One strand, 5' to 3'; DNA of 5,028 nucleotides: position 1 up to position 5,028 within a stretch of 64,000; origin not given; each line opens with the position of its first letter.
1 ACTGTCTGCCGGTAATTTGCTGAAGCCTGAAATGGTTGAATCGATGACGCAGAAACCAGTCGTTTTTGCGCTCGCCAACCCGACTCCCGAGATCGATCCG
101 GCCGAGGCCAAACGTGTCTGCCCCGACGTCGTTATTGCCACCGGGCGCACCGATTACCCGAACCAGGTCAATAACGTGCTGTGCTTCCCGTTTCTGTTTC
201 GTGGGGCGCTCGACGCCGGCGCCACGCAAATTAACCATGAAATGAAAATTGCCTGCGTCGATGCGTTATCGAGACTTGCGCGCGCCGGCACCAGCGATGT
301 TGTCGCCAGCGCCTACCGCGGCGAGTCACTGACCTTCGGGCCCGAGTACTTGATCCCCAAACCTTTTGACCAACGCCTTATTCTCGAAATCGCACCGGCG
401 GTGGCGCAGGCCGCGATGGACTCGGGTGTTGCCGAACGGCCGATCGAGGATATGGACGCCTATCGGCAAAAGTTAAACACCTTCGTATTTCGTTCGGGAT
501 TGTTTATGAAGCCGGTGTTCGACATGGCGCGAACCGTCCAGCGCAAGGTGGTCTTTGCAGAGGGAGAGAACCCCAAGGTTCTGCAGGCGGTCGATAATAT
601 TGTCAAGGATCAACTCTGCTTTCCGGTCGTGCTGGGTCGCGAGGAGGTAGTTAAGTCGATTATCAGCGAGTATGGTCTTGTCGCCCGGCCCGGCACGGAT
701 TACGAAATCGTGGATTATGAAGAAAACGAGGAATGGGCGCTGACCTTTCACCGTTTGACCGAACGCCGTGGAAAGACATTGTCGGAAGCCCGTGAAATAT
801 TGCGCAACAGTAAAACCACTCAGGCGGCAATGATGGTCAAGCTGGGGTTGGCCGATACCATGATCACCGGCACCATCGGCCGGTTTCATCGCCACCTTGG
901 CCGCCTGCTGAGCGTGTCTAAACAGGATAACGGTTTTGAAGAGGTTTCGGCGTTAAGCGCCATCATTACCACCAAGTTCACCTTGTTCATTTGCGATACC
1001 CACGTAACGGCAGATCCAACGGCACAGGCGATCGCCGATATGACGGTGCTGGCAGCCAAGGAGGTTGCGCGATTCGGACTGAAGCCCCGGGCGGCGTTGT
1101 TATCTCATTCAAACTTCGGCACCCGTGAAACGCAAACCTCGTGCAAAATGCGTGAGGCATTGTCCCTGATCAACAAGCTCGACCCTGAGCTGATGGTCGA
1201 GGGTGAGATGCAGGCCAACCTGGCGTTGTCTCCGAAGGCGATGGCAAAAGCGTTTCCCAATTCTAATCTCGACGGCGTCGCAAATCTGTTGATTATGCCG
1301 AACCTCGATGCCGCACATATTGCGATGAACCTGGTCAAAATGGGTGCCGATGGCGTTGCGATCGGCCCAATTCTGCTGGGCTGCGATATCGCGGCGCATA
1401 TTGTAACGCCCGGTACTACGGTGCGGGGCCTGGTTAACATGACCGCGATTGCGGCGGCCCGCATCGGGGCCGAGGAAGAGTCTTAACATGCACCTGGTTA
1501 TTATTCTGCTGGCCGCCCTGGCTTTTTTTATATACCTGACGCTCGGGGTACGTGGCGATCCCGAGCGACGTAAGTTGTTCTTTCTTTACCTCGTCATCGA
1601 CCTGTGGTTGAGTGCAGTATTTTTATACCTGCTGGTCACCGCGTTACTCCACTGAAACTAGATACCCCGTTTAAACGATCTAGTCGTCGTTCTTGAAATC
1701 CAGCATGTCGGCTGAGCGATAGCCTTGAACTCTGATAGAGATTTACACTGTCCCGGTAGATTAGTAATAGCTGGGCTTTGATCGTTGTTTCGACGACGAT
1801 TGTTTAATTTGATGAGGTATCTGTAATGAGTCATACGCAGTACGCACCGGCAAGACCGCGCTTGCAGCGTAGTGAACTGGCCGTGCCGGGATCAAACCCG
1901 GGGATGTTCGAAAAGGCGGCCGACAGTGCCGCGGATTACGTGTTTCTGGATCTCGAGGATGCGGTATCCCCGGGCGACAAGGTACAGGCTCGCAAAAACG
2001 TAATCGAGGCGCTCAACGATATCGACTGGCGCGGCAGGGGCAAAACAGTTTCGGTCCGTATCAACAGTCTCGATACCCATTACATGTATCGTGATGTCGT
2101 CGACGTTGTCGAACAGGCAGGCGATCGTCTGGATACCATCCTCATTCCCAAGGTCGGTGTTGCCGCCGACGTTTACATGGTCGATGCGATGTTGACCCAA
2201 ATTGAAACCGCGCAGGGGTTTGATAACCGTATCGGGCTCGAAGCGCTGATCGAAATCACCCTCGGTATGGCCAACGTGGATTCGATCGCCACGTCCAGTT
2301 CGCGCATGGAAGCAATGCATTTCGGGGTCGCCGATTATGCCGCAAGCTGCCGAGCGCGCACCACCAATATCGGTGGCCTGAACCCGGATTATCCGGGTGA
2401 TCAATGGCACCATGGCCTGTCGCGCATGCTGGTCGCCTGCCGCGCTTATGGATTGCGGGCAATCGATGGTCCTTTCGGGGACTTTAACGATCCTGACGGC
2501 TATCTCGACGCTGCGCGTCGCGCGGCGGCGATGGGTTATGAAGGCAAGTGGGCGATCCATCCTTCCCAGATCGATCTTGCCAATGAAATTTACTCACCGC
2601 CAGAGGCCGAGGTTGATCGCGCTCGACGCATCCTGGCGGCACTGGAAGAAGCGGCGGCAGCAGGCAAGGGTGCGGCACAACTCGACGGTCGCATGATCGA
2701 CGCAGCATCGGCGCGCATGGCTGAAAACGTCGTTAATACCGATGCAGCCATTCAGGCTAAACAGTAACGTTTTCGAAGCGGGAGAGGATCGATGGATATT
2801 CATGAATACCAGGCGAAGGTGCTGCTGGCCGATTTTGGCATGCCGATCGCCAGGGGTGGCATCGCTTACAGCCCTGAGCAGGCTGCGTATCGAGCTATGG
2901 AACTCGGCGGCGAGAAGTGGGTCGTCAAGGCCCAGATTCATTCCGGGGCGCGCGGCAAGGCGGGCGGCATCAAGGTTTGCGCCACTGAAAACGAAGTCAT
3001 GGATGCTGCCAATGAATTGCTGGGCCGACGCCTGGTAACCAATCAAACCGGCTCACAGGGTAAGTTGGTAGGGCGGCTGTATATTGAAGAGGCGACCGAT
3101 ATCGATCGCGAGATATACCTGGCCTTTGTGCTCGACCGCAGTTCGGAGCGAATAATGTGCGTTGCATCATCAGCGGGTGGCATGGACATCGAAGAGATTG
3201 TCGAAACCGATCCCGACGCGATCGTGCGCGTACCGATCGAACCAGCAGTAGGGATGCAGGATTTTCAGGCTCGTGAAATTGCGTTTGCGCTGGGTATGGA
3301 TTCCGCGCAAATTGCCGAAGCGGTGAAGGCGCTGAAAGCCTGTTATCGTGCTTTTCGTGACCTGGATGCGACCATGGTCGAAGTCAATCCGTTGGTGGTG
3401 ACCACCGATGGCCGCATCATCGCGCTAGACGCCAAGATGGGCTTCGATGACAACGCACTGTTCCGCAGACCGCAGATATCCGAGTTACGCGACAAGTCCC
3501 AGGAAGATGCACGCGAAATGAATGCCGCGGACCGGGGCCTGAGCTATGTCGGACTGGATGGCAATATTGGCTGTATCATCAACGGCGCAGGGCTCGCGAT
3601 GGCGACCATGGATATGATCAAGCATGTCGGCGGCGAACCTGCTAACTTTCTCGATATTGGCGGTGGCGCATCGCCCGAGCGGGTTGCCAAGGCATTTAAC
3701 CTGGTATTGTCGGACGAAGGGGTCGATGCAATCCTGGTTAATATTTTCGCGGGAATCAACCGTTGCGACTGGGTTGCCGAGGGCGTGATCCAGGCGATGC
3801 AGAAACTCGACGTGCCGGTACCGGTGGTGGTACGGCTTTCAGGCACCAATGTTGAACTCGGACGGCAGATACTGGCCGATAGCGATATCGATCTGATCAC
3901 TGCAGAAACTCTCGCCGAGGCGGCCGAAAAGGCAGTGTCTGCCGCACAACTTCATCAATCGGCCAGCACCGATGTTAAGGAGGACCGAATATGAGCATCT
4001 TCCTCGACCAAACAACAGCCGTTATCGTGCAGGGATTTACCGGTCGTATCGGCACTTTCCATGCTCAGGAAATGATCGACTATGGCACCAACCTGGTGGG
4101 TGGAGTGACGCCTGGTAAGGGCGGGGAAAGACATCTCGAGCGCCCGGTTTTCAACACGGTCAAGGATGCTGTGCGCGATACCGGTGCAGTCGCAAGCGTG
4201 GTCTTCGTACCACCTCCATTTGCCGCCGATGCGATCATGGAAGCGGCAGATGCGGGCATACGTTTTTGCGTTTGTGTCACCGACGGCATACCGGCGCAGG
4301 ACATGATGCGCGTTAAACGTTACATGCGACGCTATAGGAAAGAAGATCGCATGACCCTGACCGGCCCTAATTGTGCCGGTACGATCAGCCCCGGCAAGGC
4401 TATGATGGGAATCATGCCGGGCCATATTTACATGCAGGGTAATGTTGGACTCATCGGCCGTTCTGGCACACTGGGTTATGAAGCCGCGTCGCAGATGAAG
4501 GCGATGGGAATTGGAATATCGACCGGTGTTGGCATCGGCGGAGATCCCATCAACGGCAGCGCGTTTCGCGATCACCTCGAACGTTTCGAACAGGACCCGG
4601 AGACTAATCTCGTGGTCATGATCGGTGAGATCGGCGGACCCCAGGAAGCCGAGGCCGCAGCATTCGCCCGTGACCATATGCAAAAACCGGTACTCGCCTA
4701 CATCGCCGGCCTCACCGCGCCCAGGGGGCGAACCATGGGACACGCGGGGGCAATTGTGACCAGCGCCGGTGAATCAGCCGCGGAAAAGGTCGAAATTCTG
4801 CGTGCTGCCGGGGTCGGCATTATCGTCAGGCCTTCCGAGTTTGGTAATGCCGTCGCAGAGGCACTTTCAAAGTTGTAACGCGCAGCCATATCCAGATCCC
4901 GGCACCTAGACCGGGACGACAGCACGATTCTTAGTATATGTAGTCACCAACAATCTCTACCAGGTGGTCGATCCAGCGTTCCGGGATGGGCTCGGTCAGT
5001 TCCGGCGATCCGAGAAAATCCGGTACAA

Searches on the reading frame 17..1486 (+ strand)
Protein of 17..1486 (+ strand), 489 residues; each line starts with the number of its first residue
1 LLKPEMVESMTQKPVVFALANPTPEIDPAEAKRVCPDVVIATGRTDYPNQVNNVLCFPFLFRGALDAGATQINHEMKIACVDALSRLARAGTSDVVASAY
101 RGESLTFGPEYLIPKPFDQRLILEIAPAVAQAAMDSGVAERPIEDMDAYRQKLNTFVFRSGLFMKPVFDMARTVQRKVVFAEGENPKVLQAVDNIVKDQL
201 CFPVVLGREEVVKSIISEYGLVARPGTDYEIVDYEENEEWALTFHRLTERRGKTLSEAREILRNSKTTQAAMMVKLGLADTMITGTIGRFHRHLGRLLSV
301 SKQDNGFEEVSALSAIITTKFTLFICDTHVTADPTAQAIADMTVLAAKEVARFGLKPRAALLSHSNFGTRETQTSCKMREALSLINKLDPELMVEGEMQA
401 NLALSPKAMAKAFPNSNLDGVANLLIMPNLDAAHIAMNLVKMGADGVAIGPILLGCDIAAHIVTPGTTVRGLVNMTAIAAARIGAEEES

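Call 34: search_protein_families(library=ncbifam, max_evalue=1e-20, proteins=[window:17-1486:+])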
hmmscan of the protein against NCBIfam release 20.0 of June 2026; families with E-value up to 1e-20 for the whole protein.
window:17-1486:+ (489 aa): 4 families
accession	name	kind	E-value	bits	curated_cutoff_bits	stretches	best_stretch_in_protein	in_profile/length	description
NF009501.0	PRK12861.1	subfamily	1.9e-162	542.1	1178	1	1-481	269-758/764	NADP-dependent malic enzyme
NF007233.1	PRK09653.1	subfamily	2.8e-47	161.8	310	1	169-481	7-317/319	phosphotransacetylase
NF004167.0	PRK05632.1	equivalog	5.1e-44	150.9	418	1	162-481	384-701/708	phosphate acetyltransferase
TIGR00651.1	pta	equivalog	6.1e-44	150.7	311.2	1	178-479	1-303/304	phosphate acetyltransferase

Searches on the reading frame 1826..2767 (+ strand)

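Call 34: search_protein_families(library=ncbifam, max_evalue=1e-20, proteins=[window:1826-2767:+])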
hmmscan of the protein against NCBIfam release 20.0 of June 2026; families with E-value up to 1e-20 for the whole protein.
window:1826-2767:+ (313 aa): 3 families
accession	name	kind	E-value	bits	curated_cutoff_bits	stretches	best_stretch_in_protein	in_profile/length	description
TIGR01588.1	citE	equivalog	3.8e-54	183.7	443.4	1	12-305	1-282/288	citrate (pro-3S)-lyase subunit beta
NF038242.1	RipC_Ccl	equivalog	2.1e-53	181.5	375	1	15-303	2-265/268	itaconate degradation C-C-lyase RipC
NF041626.1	malyCoAlyase_Halo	equivalog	3.3e-37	128.2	500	1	34-311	32-318/340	L-malyl-CoA/beta-methylmalyl-CoA lyase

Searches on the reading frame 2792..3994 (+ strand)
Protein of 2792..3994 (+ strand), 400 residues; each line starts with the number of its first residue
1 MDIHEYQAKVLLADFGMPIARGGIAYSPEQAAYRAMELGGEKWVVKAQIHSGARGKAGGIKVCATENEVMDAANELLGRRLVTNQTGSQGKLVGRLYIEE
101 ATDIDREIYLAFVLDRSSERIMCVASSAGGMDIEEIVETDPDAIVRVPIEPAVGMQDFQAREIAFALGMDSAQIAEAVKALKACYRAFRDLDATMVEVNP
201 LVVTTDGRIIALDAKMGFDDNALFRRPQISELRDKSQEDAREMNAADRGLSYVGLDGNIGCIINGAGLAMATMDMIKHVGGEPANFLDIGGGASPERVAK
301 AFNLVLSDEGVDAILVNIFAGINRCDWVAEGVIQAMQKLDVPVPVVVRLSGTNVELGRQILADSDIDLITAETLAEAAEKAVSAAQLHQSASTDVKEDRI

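Call 34: search_protein_families(library=ncbifam, max_evalue=1e-20, proteins=[window:2792-3994:+])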
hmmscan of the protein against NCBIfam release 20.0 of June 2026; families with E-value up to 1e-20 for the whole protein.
window:2792-3994:+ (400 aa): 3 families
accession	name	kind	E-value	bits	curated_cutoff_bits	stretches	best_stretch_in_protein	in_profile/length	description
NF010647.0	PRK14046.1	equivalog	1e-211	703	604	1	1-389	1-389/392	malate--CoA ligase subunit beta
NF001913.0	PRK00696.1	equivalog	1.2e-163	544.7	370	1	1-386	1-386/388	ADP-forming succinate--CoA ligase subunit beta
TIGR01016.1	sucCoAbeta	subfamily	2.8e-154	513.8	375.55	1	1-385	1-385/386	succinate-CoA ligase subunit beta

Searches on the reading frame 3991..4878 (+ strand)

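Call 34: search_protein_families(library=ncbifam, max_evalue=1e-20, proteins=[window:3991-4878:+])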
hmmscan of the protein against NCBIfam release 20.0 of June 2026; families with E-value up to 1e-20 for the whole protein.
window:3991-4878:+ (295 aa): 2 families
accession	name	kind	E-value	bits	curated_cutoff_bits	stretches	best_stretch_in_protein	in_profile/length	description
NF004230.0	PRK05678.1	equivalog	9.5e-127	422.1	336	1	1-293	1-289/291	succinate--CoA ligase subunit alpha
TIGR01019.1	sucCoAalpha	subfamily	4.4e-118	393.8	353.2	1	3-292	1-286/286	succinate--CoA ligase subunit alpha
